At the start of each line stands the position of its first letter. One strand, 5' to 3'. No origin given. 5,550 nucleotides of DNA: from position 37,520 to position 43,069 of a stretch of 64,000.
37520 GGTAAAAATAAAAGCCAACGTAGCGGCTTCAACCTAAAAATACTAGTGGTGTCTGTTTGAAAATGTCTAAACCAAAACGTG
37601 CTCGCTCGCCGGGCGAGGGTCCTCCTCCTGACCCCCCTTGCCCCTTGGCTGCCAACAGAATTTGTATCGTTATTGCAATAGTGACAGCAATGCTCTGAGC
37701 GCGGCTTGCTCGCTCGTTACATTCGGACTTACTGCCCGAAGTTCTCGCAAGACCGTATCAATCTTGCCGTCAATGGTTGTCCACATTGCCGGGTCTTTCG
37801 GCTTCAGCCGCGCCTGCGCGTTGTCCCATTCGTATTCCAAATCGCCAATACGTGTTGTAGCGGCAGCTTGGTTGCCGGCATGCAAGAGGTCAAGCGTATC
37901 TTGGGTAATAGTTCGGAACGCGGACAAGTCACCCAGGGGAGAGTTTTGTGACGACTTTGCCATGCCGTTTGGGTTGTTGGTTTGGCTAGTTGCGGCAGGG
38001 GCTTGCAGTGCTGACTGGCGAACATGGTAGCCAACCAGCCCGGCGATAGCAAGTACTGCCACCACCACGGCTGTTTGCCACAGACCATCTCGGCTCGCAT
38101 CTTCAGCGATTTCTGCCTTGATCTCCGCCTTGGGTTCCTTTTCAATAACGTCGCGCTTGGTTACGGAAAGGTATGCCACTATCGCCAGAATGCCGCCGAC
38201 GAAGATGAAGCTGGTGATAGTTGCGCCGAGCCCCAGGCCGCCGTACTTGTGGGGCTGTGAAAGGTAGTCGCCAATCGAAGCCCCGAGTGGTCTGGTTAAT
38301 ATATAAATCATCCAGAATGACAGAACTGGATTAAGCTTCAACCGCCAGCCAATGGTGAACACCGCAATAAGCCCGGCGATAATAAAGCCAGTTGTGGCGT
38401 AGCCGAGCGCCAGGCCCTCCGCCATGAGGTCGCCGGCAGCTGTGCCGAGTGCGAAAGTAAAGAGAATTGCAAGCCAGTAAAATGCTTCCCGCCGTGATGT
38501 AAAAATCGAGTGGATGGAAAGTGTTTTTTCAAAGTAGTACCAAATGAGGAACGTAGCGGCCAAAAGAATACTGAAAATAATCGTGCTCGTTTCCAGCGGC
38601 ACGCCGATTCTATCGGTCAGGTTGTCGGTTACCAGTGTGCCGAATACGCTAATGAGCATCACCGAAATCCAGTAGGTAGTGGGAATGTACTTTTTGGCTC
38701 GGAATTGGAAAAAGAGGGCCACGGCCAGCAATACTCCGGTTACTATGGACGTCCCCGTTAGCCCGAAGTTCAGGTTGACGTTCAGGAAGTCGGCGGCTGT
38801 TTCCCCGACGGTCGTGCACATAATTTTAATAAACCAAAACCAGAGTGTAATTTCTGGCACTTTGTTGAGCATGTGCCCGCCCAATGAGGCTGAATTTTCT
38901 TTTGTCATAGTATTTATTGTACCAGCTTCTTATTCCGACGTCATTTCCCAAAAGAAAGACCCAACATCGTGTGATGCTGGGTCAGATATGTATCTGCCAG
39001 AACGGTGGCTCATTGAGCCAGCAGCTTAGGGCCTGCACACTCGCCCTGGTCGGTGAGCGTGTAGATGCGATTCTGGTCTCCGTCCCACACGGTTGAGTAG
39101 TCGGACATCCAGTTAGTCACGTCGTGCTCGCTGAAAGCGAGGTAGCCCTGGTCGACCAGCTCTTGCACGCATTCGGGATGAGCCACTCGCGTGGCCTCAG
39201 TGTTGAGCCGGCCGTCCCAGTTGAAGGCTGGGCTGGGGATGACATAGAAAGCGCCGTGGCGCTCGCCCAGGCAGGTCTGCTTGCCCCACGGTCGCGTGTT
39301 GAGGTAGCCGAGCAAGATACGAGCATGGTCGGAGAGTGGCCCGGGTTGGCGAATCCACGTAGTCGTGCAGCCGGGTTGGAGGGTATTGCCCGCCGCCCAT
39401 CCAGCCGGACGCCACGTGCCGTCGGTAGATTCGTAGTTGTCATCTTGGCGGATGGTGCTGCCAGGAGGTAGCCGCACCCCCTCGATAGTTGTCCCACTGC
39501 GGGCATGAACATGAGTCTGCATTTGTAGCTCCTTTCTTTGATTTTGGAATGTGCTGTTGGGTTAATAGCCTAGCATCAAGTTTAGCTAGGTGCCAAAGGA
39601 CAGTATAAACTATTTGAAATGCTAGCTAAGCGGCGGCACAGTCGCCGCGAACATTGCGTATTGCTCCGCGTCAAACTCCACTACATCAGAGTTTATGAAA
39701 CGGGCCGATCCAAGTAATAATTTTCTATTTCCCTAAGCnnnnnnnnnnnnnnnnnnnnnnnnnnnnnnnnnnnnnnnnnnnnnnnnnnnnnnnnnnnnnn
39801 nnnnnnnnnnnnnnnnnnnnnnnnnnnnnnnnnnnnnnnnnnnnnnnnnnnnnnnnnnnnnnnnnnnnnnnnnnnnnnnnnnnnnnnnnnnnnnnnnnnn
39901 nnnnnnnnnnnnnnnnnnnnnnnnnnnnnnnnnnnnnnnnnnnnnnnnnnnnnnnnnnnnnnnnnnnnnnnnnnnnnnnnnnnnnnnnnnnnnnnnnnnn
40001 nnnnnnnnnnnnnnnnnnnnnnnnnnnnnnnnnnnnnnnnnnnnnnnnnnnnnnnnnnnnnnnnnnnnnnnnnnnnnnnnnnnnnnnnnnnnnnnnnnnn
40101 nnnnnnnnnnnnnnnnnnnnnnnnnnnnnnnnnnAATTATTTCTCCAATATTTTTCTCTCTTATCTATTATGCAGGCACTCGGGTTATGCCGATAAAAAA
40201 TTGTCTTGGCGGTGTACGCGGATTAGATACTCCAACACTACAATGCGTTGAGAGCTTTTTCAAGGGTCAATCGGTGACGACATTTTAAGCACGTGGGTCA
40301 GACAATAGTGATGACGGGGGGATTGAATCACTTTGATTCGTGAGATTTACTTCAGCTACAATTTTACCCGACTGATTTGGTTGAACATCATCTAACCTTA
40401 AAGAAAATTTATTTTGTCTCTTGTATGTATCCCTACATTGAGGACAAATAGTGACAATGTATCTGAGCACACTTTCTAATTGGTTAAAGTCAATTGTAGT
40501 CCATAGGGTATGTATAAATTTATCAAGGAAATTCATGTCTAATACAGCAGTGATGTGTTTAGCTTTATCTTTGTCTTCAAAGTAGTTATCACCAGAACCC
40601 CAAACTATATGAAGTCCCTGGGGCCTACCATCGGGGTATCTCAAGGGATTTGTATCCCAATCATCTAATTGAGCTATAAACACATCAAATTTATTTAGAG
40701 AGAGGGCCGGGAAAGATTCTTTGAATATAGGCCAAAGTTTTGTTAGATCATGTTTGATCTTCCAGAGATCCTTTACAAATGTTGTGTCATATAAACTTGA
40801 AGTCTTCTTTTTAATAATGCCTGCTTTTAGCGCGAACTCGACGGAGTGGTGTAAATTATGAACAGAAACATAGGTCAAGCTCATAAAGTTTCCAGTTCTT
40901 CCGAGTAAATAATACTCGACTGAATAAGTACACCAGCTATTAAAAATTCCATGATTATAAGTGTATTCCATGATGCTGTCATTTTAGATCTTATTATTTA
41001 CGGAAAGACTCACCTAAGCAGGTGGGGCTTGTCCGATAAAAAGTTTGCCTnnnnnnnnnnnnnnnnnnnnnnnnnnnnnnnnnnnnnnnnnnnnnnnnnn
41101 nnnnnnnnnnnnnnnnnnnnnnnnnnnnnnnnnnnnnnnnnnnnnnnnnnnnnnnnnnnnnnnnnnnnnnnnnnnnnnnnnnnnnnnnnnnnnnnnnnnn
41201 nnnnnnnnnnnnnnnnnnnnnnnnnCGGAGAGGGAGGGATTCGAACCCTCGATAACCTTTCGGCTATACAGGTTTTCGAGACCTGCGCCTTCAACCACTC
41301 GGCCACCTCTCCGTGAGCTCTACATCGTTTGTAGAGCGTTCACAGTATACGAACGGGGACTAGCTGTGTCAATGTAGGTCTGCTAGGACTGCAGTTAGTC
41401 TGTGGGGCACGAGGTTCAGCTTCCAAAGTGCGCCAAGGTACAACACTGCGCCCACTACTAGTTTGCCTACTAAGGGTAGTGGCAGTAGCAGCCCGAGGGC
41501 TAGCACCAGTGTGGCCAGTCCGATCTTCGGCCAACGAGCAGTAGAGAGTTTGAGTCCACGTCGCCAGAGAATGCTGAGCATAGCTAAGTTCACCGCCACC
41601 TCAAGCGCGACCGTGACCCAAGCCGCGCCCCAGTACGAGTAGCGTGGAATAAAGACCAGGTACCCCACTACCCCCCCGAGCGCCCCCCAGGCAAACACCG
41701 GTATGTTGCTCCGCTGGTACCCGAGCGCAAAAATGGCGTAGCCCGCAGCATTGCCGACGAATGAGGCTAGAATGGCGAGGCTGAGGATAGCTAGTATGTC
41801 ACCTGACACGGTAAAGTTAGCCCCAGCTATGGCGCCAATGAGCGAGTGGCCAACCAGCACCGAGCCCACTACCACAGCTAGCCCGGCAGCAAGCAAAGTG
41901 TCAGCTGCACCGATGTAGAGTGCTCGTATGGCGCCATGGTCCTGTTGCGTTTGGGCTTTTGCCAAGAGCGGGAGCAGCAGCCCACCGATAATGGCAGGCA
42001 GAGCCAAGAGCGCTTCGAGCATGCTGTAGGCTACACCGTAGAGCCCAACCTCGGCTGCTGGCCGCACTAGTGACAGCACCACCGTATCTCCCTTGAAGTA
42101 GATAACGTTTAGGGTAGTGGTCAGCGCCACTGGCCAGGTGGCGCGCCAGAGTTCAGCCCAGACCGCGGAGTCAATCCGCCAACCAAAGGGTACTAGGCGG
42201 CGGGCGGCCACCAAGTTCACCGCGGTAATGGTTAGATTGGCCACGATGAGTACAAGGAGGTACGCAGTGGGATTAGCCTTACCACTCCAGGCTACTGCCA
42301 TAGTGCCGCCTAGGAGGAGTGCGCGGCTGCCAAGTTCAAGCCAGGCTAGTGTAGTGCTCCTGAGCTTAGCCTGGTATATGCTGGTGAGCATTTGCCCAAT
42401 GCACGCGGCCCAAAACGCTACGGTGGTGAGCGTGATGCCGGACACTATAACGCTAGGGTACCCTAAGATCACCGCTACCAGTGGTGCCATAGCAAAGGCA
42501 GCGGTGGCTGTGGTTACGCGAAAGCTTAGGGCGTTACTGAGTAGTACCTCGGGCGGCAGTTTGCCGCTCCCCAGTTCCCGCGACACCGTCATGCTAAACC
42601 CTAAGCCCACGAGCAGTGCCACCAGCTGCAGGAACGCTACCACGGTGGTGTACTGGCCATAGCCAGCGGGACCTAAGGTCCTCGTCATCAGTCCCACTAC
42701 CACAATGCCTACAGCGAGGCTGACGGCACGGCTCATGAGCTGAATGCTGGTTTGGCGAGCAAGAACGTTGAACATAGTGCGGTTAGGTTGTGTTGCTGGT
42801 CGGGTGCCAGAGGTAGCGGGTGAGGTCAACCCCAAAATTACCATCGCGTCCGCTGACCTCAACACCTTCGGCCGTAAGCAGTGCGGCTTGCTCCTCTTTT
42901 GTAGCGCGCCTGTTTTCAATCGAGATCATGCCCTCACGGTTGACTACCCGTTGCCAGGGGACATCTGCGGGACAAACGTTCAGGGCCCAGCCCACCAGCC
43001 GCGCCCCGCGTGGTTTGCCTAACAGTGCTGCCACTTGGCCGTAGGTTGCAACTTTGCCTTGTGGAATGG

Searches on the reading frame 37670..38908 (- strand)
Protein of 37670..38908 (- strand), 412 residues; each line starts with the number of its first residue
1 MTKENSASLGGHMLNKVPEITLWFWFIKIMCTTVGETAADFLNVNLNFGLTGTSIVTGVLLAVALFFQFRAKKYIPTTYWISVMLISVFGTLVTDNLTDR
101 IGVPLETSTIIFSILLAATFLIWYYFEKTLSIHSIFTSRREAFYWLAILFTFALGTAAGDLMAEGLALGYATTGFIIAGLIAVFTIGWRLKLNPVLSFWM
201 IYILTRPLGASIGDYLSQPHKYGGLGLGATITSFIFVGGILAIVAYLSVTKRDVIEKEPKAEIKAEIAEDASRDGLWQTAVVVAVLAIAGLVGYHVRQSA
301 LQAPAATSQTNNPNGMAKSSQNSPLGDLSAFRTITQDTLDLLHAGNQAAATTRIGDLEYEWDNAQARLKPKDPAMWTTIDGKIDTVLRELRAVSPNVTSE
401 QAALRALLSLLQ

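Call 40: search_protein_families(library=pfam, proteins=[window:37670-38908:-], max_evalue=0.001)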
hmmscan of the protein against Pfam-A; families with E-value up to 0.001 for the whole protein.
window:37670-38908:- (412 aa): 1 family
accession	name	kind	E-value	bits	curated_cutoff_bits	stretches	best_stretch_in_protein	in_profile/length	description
PF03988.17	DUF347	-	2.2e-60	201.2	28.2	4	23-74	1-52/52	Repeat of Unknown Function (DUF347)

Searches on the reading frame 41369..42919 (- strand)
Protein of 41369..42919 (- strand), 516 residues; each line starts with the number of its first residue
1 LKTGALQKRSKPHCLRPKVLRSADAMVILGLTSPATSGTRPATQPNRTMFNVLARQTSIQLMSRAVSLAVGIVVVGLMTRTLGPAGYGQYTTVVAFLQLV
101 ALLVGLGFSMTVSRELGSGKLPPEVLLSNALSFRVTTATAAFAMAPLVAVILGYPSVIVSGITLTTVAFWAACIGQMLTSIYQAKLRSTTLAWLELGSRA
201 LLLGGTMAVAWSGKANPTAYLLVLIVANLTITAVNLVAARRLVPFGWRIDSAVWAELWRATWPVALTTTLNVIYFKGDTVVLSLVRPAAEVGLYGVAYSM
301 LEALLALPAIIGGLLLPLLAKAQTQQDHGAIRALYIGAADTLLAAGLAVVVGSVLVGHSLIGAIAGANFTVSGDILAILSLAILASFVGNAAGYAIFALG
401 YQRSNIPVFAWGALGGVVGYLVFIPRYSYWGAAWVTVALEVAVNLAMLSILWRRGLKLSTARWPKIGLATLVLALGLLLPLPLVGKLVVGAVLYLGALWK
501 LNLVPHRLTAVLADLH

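Call 40: search_protein_families(library=pfam, proteins=[window:41369-42919:-], max_evalue=0.001)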
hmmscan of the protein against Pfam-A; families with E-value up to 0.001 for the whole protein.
window:41369-42919:- (516 aa): 2 families
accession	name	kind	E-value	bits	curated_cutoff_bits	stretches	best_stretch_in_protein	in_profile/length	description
PF01943.22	Polysacc_synt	-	5.4e-18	65.8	28.2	1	54-322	2-273/274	Polysaccharide biosynthesis protein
PF13440.11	Polysacc_synt_3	-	3.9e-15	56.3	23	1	77-370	1-289/293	Polysaccharide biosynthesis protein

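Call 52: search_protein_families(library=ncbifam, proteins=[window:41369-42919:-], max_evalue=0.001)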
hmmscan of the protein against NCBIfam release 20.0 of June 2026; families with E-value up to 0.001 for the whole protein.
window:41369-42919:- (516 aa): 2 families
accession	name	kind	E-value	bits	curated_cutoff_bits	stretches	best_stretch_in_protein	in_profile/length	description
NF041503.1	WZX_like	subfamily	1e-06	28.1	300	1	252-384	226-358/429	O-unit flippase-like protein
NF041871.1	Wzx_EPS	equivalog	4.9e-06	25.5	800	1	63-425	12-364/492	exopolysaccharide biosynthesis flippase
